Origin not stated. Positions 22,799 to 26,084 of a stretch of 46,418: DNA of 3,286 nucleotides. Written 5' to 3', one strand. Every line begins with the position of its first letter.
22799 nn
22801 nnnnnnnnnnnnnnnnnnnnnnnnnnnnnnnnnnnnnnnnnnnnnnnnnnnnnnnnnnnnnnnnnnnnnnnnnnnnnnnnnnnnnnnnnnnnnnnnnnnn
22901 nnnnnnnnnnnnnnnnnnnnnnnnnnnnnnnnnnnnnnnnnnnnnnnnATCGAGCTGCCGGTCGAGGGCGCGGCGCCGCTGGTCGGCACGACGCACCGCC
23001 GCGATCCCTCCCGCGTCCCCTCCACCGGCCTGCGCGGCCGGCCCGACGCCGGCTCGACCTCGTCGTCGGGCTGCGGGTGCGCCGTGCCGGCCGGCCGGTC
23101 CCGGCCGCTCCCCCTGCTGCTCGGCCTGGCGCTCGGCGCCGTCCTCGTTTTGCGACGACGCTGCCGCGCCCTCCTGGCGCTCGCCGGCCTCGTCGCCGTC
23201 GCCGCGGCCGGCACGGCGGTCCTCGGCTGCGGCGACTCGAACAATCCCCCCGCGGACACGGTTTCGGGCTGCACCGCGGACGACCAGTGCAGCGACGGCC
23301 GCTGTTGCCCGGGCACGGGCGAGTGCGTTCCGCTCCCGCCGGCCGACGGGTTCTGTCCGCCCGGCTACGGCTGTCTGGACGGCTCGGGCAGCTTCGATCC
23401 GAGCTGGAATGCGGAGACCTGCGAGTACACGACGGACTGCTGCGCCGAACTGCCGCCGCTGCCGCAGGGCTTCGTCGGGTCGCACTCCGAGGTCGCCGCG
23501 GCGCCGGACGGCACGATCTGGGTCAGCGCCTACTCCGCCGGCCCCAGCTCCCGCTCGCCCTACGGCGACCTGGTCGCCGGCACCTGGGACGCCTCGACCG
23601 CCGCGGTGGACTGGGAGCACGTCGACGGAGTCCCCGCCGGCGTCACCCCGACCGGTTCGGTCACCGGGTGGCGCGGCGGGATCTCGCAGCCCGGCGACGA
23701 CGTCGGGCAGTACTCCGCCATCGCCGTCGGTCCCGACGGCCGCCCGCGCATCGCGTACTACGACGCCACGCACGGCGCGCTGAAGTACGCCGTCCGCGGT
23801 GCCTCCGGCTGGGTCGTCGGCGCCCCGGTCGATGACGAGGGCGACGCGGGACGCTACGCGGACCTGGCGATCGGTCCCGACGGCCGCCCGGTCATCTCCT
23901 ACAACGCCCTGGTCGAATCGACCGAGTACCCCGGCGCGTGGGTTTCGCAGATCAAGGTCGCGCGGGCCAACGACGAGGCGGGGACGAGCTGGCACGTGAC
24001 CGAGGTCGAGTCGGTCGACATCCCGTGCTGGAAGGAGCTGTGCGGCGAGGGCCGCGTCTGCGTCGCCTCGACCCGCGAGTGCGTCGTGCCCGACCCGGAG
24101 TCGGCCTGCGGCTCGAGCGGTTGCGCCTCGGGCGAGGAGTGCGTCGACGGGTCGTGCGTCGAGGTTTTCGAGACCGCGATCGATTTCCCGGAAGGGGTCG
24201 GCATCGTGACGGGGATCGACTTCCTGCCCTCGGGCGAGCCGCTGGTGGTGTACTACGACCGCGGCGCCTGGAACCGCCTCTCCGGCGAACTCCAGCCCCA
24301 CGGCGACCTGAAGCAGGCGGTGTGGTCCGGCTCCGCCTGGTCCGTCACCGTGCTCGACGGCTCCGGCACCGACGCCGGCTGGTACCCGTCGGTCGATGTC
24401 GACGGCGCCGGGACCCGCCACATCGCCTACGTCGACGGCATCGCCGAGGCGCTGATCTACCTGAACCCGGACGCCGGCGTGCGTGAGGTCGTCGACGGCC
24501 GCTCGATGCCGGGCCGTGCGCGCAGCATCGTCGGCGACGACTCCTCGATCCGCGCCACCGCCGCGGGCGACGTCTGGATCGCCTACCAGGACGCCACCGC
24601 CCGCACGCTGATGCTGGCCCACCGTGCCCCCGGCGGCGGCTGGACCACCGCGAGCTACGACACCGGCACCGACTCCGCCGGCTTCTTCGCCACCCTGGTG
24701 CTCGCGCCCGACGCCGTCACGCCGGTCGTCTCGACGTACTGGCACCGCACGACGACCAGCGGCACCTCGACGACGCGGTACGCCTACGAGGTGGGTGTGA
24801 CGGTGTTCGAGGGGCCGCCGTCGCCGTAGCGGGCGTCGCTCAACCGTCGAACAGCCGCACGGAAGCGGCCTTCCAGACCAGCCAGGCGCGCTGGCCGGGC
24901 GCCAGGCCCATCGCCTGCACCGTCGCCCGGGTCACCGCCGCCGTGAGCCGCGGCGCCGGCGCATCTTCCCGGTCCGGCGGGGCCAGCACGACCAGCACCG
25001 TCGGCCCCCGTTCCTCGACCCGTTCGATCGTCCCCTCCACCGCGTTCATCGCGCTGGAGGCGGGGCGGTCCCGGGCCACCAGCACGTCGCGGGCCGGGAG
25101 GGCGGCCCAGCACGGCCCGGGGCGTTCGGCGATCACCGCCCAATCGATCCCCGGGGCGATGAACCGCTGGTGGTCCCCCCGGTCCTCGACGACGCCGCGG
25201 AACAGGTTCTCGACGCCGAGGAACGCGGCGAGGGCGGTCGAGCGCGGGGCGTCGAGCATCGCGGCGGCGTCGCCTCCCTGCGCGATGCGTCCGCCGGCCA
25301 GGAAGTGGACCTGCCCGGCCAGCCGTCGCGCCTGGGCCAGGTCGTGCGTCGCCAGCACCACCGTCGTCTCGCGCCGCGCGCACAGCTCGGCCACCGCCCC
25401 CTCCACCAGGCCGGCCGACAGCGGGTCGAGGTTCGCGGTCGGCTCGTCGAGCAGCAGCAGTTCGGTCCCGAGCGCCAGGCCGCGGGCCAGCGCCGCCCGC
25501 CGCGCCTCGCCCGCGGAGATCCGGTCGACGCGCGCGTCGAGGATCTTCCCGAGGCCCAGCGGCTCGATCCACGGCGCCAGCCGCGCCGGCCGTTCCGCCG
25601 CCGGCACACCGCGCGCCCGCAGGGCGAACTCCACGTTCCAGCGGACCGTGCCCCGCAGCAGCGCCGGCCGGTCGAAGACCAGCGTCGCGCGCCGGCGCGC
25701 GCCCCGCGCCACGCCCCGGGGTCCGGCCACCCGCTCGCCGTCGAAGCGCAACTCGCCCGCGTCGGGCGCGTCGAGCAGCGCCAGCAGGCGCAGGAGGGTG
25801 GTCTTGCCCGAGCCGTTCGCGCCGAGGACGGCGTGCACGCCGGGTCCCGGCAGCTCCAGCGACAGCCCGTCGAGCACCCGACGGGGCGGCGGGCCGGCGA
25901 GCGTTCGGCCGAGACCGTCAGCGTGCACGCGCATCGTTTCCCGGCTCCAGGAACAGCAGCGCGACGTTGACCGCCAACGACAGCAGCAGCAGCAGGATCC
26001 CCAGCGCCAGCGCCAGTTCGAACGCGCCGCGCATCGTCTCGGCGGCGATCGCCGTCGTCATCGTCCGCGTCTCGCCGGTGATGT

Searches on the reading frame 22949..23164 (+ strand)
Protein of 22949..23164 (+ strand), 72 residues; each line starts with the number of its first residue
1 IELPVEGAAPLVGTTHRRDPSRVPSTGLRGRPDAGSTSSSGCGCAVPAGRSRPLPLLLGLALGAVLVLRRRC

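Call 8: search_protein_families(library=ncbifam, proteins=[window:22949-23164:+], max_evalue=1)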
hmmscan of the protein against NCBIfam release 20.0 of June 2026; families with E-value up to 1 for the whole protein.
window:22949-23164:+ (72 aa): 2 families
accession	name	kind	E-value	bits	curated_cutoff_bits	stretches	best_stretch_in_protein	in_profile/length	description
TIGR03901.2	MYXO-CTERM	domain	0.00019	21.7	20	1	40-71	2-32/34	MYXO-CTERM sorting domain-containing protein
NF045638.1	Mrt_dep_phytase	exception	0.18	10.4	440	1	28-71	388-428/430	myxosortase-dependent phytase-like phosphatase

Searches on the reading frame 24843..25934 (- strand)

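Call 22: search_protein_families(library=pfam, proteins=[window:24843-25934:-], max_evalue=0.001)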
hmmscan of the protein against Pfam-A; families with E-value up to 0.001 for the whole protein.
window:24843-25934:- (364 aa): 5 families
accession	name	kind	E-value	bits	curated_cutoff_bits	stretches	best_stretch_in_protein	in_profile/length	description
PF00005.33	ABC_tran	-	2.8e-22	80.2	25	1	21-167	1-137/137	ABC transporter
PF13304.12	AAA_21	-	8.8e-12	46.1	27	1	34-135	2-117/304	AAA domain, putative AbiEii toxin, Type IV TA system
PF03459.23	TOBE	-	1.2e-11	45.1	22.3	1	293-361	1-64/64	TOBE domain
PF08402.16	TOBE_2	-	0.00015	22.2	21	1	294-362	13-76/76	TOBE domain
PF12857.13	TOBE_3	-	0.00084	19.7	27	0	297-353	5-57/59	TOBE-like domain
